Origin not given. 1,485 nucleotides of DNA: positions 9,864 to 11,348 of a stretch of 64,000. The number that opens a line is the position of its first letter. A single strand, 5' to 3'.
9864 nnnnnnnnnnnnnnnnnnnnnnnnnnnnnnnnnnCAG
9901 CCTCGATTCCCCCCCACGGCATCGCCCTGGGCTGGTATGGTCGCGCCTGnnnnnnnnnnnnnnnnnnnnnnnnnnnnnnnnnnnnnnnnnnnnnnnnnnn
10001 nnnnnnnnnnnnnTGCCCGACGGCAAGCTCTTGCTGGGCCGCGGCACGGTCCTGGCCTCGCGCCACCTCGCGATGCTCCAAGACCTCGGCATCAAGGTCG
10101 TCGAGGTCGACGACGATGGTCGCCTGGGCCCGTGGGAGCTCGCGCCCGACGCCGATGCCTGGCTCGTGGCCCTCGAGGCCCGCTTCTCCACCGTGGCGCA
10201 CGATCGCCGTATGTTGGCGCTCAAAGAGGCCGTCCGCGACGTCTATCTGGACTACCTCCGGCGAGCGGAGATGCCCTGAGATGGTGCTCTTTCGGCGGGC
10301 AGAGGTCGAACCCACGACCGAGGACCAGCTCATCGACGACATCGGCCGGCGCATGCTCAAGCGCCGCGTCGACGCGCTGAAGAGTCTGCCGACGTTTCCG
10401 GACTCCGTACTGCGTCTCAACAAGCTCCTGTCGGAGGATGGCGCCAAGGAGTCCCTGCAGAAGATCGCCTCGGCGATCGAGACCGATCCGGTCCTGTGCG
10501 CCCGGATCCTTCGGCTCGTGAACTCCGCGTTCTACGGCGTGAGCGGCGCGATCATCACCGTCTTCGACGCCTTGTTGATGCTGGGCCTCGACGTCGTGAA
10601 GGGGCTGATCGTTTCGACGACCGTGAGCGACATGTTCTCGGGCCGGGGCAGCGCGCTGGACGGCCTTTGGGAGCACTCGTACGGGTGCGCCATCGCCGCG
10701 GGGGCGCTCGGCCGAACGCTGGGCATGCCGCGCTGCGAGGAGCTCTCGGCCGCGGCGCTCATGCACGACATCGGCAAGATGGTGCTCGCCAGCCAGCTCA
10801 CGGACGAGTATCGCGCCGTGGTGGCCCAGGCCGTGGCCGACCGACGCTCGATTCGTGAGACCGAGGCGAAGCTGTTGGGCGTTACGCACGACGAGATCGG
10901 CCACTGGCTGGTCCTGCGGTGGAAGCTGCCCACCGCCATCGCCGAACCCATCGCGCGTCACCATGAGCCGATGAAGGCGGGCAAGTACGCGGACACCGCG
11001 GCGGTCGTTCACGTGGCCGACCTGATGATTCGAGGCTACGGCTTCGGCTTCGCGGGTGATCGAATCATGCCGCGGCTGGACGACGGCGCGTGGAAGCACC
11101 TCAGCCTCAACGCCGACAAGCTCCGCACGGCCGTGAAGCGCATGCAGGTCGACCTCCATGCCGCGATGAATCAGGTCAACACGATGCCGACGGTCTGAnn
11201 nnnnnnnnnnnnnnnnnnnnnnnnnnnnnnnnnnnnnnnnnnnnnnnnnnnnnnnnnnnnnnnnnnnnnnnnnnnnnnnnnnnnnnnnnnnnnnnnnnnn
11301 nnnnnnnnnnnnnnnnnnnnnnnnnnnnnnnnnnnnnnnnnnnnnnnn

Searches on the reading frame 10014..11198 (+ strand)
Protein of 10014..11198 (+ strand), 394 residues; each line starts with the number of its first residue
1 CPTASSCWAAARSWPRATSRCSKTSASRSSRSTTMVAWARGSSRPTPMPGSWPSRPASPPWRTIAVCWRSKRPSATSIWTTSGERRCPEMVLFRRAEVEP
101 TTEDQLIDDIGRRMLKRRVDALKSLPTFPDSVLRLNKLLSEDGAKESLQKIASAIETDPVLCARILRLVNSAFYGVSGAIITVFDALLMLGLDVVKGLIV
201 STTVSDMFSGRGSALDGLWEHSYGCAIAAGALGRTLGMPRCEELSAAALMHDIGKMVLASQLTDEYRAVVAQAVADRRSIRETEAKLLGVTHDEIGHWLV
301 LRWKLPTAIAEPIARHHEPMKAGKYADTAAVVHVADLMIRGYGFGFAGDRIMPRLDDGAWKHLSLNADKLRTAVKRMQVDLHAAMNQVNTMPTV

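Call 27: search_protein_families(library=pfam, proteins=[window:10014-11198:+], max_evalue=0.001)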
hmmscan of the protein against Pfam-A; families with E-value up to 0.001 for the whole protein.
window:10014-11198:+ (394 aa): 3 families
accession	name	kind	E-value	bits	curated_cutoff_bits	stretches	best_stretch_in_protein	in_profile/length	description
PF08668.18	HDOD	-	1.7e-51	174.9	22.9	1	125-319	1-196/196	HDOD domain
PF01966.28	HD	-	1.3e-07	32.4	22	1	219-336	2-111/116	HD domain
PF18019.7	Cas3_HD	-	0.00086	19.8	23.1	0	245-327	58-139/207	Cas3, HD domain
